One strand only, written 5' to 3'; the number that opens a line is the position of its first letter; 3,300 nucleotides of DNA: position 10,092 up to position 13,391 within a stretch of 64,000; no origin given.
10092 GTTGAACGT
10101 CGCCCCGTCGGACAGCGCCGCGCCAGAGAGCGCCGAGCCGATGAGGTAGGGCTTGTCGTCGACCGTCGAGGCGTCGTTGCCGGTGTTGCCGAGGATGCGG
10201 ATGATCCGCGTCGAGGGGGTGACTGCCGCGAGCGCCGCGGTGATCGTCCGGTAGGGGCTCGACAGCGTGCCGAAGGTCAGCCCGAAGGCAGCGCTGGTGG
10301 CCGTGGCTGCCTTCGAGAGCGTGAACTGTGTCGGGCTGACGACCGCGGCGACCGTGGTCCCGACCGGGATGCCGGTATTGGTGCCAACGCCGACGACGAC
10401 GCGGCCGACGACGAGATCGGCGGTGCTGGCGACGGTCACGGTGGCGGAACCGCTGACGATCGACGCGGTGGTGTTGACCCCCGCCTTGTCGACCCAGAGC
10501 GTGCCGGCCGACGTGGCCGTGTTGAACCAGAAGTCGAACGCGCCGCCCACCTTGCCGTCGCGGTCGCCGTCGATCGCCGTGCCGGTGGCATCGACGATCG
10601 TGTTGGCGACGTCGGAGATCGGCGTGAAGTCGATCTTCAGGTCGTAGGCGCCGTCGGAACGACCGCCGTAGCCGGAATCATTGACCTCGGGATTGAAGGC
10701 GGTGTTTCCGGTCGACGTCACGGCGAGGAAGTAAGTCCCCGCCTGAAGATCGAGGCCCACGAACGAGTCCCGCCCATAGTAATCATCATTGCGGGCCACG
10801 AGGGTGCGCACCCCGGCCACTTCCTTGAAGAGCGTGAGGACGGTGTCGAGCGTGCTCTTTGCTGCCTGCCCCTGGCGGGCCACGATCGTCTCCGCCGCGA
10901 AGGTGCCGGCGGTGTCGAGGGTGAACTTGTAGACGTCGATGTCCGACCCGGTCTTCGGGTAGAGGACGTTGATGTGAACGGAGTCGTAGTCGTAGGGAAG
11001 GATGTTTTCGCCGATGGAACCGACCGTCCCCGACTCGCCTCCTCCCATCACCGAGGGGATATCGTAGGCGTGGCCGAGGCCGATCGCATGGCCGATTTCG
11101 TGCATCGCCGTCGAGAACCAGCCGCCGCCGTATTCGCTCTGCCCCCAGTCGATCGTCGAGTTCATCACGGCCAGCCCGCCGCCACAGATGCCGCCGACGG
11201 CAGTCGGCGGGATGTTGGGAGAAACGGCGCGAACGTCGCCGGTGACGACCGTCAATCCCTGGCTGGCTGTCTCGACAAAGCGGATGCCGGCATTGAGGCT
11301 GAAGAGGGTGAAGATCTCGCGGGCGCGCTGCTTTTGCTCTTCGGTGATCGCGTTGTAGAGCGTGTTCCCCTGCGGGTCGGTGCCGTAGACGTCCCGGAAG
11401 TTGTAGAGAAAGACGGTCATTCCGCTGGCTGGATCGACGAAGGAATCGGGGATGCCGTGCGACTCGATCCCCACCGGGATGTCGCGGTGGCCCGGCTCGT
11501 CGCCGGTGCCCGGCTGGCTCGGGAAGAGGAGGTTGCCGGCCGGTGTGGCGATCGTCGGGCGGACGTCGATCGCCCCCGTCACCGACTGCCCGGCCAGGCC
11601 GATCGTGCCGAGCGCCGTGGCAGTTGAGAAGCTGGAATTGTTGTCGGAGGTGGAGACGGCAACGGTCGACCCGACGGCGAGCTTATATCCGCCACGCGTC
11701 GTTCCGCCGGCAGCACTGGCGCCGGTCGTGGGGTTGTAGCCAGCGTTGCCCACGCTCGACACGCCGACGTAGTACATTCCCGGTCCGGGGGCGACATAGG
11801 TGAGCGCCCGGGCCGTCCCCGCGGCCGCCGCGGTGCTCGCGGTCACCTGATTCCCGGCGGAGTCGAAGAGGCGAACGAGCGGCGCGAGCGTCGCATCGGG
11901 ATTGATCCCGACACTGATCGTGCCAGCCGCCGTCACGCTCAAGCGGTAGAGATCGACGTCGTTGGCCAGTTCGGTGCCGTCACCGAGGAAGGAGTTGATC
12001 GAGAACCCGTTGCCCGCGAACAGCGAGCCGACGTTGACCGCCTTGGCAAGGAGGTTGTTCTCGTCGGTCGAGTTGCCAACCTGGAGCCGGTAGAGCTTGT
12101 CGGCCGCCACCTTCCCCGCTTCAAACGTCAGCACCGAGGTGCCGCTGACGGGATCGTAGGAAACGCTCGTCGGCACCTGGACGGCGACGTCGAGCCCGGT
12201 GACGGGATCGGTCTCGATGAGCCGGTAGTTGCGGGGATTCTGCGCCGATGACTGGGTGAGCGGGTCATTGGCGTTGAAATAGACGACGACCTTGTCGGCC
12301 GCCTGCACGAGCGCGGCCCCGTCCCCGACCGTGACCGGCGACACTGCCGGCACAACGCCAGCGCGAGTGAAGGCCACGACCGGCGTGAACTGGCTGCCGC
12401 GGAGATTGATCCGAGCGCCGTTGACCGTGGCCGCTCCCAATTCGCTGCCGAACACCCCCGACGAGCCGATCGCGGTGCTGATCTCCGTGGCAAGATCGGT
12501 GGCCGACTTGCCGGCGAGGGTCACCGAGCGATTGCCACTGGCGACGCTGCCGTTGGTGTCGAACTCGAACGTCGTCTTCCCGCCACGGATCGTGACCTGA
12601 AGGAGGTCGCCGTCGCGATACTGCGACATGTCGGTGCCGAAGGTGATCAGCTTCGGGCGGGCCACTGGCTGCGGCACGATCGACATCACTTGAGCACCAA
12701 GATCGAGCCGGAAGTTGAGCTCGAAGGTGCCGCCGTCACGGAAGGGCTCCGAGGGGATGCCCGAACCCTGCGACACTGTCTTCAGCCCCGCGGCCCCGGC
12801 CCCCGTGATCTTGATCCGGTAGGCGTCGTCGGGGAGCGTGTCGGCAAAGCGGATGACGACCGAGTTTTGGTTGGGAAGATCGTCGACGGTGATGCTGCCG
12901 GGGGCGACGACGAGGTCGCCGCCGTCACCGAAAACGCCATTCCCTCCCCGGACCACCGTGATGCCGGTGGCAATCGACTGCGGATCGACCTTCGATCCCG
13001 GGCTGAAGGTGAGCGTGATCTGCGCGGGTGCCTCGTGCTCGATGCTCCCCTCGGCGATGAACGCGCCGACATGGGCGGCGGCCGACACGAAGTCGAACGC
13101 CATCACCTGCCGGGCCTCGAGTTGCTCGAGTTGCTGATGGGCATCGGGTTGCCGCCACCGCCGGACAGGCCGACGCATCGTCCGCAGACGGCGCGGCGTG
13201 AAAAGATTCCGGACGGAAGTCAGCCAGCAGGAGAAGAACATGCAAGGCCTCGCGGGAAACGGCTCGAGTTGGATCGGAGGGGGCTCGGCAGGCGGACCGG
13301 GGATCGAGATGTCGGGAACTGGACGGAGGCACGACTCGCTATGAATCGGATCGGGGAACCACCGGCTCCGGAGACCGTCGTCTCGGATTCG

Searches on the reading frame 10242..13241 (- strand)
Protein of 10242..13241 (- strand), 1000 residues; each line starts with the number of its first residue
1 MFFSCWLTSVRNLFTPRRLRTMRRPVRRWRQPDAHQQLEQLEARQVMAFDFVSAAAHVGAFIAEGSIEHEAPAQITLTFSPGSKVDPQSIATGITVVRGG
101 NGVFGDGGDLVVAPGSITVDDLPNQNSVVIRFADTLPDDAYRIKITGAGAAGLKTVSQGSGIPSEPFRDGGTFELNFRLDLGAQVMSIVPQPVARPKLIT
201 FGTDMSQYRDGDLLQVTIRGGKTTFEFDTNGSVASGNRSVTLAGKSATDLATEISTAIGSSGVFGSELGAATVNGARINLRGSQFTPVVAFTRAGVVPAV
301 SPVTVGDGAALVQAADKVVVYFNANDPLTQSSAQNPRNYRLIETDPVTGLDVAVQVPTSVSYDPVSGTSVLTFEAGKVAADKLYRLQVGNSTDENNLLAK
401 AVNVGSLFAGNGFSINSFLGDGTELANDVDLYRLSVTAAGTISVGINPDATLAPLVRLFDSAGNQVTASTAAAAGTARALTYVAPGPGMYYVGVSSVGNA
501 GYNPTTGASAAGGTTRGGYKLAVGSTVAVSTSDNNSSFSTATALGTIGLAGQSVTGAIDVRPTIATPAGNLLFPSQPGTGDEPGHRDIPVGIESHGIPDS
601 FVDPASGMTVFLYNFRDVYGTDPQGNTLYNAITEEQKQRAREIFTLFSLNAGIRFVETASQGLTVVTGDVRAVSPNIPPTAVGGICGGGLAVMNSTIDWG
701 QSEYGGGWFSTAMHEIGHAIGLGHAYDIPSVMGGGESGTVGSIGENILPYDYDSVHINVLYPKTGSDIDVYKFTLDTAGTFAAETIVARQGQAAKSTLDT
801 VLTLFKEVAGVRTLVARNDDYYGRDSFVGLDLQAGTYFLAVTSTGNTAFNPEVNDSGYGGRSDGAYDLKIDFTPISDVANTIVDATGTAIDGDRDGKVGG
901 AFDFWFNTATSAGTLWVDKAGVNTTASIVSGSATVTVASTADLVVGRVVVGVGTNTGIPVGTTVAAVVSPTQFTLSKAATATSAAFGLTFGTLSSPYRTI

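Call 69: find_homologous_proteins(query=window:10242-13241:-, max_evalue=1e-20)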
Query window:10242-13241:- (1000 aa): 12 proteins with E <= 1e-20 among 8000 candidates.
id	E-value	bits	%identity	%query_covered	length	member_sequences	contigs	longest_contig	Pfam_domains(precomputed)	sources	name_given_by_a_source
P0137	0.0e+0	1922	88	100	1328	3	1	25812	PF04151.22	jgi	-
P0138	0.0e+0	1388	65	100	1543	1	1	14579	-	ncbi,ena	-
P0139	2.6e-267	908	51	97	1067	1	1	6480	PF00413.31,PF04151.22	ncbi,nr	ncbi:MAG: hypothetical protein EBX36_01635 [Planctomycetia bacterium]|nr:hypothetical protein [Planc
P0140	6.5e-261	887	57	61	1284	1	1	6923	PF00413.31,PF04151.22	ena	-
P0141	2.7e-194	666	51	48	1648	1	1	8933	PF04151.22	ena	-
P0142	7.1e-188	645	55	44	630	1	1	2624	PF00413.31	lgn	-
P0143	4.4e-161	556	54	38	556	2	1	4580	PF04151.22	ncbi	ncbi:MAG: PPC domain-containing protein, partial [Planctomycetia bacterium]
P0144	2.4e-112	395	42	44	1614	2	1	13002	PF00413.31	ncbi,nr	ncbi:MAG: NF038122 family metalloprotease, partial [Planctomycetales bacterium]|nr:NF038122 family m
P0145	2.2e-61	226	37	14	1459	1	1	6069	PF00801.27,PF04151.22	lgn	-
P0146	3.2e-55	206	39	14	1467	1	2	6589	PF00801.27,PF04151.22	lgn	-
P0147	2.5e-23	100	47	12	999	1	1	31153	-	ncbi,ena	-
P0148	1.8e-22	98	33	14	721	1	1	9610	PF04151.22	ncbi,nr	ncbi:MAG: DVUA0089 family protein [Planctomycetes bacterium]|nr:DVUA0089 family protein [Planctomyce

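Call 70: find_encoding_contigs(protein=P0137, flank=10000, max_places=2)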
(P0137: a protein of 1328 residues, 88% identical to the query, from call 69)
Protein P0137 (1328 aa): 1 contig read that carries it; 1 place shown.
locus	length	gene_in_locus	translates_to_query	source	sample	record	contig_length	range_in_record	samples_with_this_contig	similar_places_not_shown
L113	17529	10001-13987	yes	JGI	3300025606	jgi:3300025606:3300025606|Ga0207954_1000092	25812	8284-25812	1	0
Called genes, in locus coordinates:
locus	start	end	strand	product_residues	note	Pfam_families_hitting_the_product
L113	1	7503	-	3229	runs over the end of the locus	PF18886:DUF5649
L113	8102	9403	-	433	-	-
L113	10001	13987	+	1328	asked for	PF04151:PPC (faint)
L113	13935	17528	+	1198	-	?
